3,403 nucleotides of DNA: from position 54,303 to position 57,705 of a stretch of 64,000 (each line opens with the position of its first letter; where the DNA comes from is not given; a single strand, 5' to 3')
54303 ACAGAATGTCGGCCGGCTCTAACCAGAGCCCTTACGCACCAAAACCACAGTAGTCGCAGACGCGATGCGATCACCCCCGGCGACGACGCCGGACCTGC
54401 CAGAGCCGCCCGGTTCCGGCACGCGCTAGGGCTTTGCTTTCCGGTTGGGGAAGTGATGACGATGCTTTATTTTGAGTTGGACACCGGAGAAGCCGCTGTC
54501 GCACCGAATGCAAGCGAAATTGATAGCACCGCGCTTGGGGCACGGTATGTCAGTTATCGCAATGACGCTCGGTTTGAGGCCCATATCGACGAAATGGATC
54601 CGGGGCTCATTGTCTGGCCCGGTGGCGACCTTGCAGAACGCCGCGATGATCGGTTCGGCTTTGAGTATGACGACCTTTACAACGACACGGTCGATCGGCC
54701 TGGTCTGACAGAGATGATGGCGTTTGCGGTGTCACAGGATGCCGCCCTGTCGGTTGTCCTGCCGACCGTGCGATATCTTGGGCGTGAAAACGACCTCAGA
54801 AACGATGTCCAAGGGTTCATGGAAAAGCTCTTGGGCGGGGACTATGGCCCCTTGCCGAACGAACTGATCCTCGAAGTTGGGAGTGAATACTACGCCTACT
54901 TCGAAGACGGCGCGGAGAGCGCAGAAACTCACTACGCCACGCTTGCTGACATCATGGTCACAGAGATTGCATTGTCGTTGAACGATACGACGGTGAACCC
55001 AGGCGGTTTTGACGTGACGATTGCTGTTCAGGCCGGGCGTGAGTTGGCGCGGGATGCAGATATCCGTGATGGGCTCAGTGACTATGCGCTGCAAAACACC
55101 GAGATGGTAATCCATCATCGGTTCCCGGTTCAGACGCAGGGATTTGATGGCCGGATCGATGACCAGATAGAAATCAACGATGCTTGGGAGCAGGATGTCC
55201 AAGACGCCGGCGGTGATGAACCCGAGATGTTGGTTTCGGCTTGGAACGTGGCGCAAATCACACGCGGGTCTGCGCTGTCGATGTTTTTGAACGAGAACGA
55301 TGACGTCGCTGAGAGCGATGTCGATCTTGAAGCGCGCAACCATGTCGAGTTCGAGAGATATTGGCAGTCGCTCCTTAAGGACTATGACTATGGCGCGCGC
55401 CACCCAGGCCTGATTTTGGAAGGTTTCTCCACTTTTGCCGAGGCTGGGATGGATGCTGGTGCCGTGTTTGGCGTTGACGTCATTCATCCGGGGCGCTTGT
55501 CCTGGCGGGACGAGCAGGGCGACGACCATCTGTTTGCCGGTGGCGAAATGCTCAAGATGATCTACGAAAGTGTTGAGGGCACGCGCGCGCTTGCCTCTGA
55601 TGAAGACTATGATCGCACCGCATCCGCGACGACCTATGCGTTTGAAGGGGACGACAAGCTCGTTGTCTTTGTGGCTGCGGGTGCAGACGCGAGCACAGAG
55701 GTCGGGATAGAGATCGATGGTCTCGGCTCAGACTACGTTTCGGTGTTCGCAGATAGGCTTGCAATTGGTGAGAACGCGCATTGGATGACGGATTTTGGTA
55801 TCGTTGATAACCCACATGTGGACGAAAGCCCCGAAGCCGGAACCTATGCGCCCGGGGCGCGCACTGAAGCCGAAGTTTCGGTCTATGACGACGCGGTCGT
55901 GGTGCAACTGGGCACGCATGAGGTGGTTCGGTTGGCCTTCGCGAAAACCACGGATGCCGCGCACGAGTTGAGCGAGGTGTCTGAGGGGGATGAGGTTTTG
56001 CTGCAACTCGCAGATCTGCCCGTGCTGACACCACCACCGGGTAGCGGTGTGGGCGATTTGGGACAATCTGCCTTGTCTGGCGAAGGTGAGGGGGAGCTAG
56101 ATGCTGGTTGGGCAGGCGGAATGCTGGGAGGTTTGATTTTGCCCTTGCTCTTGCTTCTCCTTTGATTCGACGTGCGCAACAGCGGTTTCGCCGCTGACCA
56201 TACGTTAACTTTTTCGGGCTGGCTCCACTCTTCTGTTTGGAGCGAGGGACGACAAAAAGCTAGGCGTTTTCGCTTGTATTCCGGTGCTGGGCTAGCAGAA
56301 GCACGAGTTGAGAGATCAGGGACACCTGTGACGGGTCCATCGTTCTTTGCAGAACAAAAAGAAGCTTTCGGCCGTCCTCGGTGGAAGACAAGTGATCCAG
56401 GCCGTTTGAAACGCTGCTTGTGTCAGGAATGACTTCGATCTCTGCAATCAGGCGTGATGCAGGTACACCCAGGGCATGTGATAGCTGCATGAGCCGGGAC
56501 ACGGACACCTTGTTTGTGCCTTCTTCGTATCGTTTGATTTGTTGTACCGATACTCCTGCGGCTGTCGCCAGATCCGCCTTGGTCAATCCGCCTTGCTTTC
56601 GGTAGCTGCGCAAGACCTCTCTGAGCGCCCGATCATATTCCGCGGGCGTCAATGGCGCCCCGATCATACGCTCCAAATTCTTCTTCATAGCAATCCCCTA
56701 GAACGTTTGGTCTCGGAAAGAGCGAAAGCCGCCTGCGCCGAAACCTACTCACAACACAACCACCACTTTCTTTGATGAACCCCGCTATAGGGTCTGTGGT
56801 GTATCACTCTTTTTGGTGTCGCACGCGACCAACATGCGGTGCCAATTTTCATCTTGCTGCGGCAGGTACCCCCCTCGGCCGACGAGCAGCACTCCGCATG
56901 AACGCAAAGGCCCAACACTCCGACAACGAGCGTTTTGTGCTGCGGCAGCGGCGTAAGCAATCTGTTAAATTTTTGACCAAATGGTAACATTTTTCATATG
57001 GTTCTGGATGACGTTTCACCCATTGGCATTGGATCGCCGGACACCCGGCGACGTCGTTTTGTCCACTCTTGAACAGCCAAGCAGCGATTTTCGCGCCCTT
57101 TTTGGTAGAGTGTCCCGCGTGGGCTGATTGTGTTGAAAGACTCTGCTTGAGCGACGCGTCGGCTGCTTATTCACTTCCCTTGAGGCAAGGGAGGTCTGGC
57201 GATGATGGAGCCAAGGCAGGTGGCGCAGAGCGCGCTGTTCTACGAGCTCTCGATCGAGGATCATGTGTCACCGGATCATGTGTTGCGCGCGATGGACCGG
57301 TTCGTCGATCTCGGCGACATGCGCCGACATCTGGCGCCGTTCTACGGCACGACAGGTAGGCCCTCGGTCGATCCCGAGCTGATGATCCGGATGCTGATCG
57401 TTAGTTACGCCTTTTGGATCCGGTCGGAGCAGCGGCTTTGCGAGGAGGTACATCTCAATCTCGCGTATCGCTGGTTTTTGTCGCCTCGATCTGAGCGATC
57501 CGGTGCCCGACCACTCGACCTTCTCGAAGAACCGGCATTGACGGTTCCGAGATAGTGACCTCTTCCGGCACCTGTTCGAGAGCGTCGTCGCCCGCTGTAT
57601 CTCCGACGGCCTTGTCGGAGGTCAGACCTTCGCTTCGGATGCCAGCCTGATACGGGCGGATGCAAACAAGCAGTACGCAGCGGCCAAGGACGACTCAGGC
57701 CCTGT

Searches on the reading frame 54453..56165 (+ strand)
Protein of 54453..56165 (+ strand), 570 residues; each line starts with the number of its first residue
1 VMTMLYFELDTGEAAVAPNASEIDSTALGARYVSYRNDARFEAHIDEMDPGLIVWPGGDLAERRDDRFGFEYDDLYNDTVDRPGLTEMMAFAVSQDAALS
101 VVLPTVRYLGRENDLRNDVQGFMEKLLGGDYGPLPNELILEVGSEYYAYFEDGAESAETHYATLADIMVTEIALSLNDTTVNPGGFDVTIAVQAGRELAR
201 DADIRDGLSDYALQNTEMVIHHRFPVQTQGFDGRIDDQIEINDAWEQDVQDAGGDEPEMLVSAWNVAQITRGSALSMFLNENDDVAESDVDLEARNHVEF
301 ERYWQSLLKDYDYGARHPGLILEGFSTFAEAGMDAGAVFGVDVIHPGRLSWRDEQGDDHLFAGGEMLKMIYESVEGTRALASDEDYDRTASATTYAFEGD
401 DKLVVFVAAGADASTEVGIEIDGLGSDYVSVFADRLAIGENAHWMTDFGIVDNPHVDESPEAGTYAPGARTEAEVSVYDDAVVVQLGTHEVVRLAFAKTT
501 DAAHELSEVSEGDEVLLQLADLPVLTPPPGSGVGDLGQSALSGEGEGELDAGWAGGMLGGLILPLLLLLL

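Call 3: search_protein_families(library=pfam, proteins=[window:54453-56165:+], max_evalue=0.01)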
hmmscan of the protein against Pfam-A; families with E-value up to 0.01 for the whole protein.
window:54453-56165:+ (570 aa): 0 families

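Call 65: search_solved_structures(query=window:54453-56165:+, max_evalue=1)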
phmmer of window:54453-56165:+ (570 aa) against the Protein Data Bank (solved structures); distinct sequences matched with E-value up to 1: 0.

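Call 66: search_protein_families(library=ncbifam, proteins=[window:54453-56165:+], max_evalue=0.01)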
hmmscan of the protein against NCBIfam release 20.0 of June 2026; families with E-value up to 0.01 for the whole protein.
window:54453-56165:+ (570 aa): 0 families

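Call 80: find_homologous_proteins(query=window:54453-56165:+, max_evalue=0.001)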
Query window:54453-56165:+ (570 aa): 122 proteins with E <= 0.001 among 8000 candidates; the best 120 are listed.
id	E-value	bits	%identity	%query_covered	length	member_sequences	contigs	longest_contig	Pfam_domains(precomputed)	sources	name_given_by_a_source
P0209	0.0e+0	1229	97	99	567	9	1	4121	-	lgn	-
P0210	0.0e+0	1016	80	95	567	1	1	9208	-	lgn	-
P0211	3.6e-275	932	75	94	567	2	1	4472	-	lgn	-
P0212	5.7e-270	915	74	94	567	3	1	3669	-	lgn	-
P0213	1.1e-261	888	72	94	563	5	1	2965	-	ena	-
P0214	1.3e-186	640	58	92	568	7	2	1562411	-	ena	-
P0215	1.3e-175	603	53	89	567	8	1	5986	-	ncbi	-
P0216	1.5e-175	603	54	87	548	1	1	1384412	-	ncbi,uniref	ncbi:hypothetical protein ACRDNQ_05895 [Palleronia sp. KMU-117]|uniref:hypothetical protein n=1 Tax=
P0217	4.7e-170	585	52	93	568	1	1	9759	-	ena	-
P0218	8.1e-168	578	53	94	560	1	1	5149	-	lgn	-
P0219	1.1e-166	574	52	89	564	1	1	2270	-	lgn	-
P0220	1.5e-164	567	51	93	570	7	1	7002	-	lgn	-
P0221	5.9e-164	565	51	93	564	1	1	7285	-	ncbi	-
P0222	3.2e-163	563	51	93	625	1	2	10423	-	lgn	-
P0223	4.1e-163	562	54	88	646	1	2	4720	-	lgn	-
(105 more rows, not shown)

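Call 87: predict_structure(alignment_id=A3)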
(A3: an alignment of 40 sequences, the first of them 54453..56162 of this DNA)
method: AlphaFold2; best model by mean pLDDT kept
length: 570 residues; sequences in the alignment: 40
mean_pLDDT: 84.0   pTM: 0.82
mean pLDDT of the five models: 84.0, 82.3, 82.2, 81.8, 80.2
residues with pLDDT >= 90: 323; 70-90: 147; 50-70: 53; < 50: 47
segments of 3 or more residues with pLDDT < 50: 522-561
pLDDT, mean of each block of 10 residues (from residue 1): 87 94 91 71 73 75 54 72 86 93 84 92 95 95 69 75 95 97 96 90 96 97 82 84 96 96 75 92 95 94 93 89 92 87 64 81 91 95 83 95 96 86 92 95 89 95 92 91 94 97 95 85 47 41 38 35 59
secondary structure, 60 per line:
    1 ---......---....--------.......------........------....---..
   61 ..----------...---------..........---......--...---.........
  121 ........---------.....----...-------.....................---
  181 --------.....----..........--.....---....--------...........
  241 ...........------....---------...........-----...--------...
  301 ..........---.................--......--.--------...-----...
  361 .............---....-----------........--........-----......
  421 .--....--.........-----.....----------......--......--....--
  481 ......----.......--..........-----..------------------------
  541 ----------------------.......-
elements in order: E4-9 H25-28 E29-31 H38-45 E52-55 H59-62 H85-94 E98-103 H112-128 E138-142 H157-177 E189-193 H198-207 H210-214 E218-221 H230-251 E258-261 H271-281 H298-310 H314-330 E333-338 E350-352 E358-361 H362-373 E377-380 E392-399 E402-409 E415-421 H424-427 E430-438 H444-448 H459-464 E467-472 E475-478 E481-486 E491-497 H500-509 H563-569

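Call 89: fold_search(model_id=the predicted structure, library=pdb)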
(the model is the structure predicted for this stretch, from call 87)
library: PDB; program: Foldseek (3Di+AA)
matches with E <= 10: 1507; with E <= 0.001: 201
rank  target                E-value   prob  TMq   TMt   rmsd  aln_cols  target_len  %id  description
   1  1pz3_A                1.1e-15  1.00  0.54  0.61   6.5       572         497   15  Crystal structure of a family 51 (GH51) alpha-L-arabinofuranosidase from Geobacillus stearothermophilus T6 (released 2003-10-07)
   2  6zt7_A                4.6e-15  1.00  0.53  0.60   6.9       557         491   11  X-ray structure of mutated arabinofuranosidase (released 2021-02-10)
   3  2vrk_A                6.1e-15  1.00  0.54  0.61   7.1       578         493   11  Structure of a seleno-methionyl derivative of wild type arabinofuranosidase from Thermobacillus xylanilyticus (released 2008-07-01)
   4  6zt6_A                8.6e-15  1.00  0.54  0.61   6.8       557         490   11  X-ray structure of mutated arabinofuranosidase (released 2021-02-10)
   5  2c7f_D                8.6e-15  1.00  0.53  0.59   7.6       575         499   11  The Structure of a family 51 arabinofuranosidase, Araf51, from Clostridium thermocellum in complex with 1,5-alpha-L-Ar (released 2005-12-14)
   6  6d25_B                8.6e-15  1.00  0.50  0.57   7.2       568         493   11  Crystal structure of the GH51 arabinofuranosidase from Xanthomonas axonopodis pv. citri (released 2019-02-20)
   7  6d25_A                1.3e-14  1.00  0.50  0.57   7.2       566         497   11  Crystal structure of the GH51 arabinofuranosidase from Xanthomonas axonopodis pv. citri (released 2019-02-20)
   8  6zt9_B                1.4e-14  1.00  0.52  0.60   7.0       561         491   11  X-ray structure of mutated arabinofuranosidase (released 2021-02-10)
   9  2vrq_A                2.0e-14  1.00  0.53  0.61   6.5       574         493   11  STRUCTURE OF AN INACTIVE MUTANT OF ARABINOFURANOSIDASE FROM THERMOBACILLUS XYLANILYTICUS IN COMPLEX WITH A PENTASACCHA (released 2008-07-01)
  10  2c7f_B                2.3e-14  1.00  0.53  0.59   7.6       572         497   12  The Structure of a family 51 arabinofuranosidase, Araf51, from Clostridium thermocellum in complex with 1,5-alpha-L-Ar (released 2005-12-14)
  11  1pz2_A                2.4e-14  1.00  0.55  0.62   6.7       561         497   14  Crystal structure of a transient covalent reaction intermediate of a family 51 alpha-L-arabinofuranosidase (released 2003-10-07)
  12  6sxu_AAA              2.9e-14  1.00  0.54  0.60   6.7       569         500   15  GH51 a-l-arabinofuranosidase soaked with cyclic sulfate inhibitor (released 2020-02-26)
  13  2c7f_A                4.5e-14  1.00  0.52  0.59   7.7       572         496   11  The Structure of a family 51 arabinofuranosidase, Araf51, from Clostridium thermocellum in complex with 1,5-alpha-L-Ar (released 2005-12-14)
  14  2c8n_A                4.5e-14  1.00  0.53  0.59   7.5       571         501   13  The Structure of a family 51 arabinofuranosidase, Araf51, from Clostridium thermocellum in complex with 1,3-linked ara (released 2005-12-14)
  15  6zt9_C                4.8e-14  1.00  0.53  0.61   6.7       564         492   10  X-ray structure of mutated arabinofuranosidase (released 2021-02-10)
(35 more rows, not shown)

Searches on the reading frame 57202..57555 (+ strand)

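Call 70: search_protein_families(library=pfam, proteins=[window:57202-57555:+], max_evalue=0.01)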
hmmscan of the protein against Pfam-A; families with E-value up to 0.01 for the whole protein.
window:57202-57555:+ (117 aa): 1 family
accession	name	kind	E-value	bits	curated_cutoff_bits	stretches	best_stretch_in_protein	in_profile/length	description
PF05598.16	DUF772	-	1.4e-12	47.9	23.1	1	52-94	1-43/74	Transposase domain (DUF772)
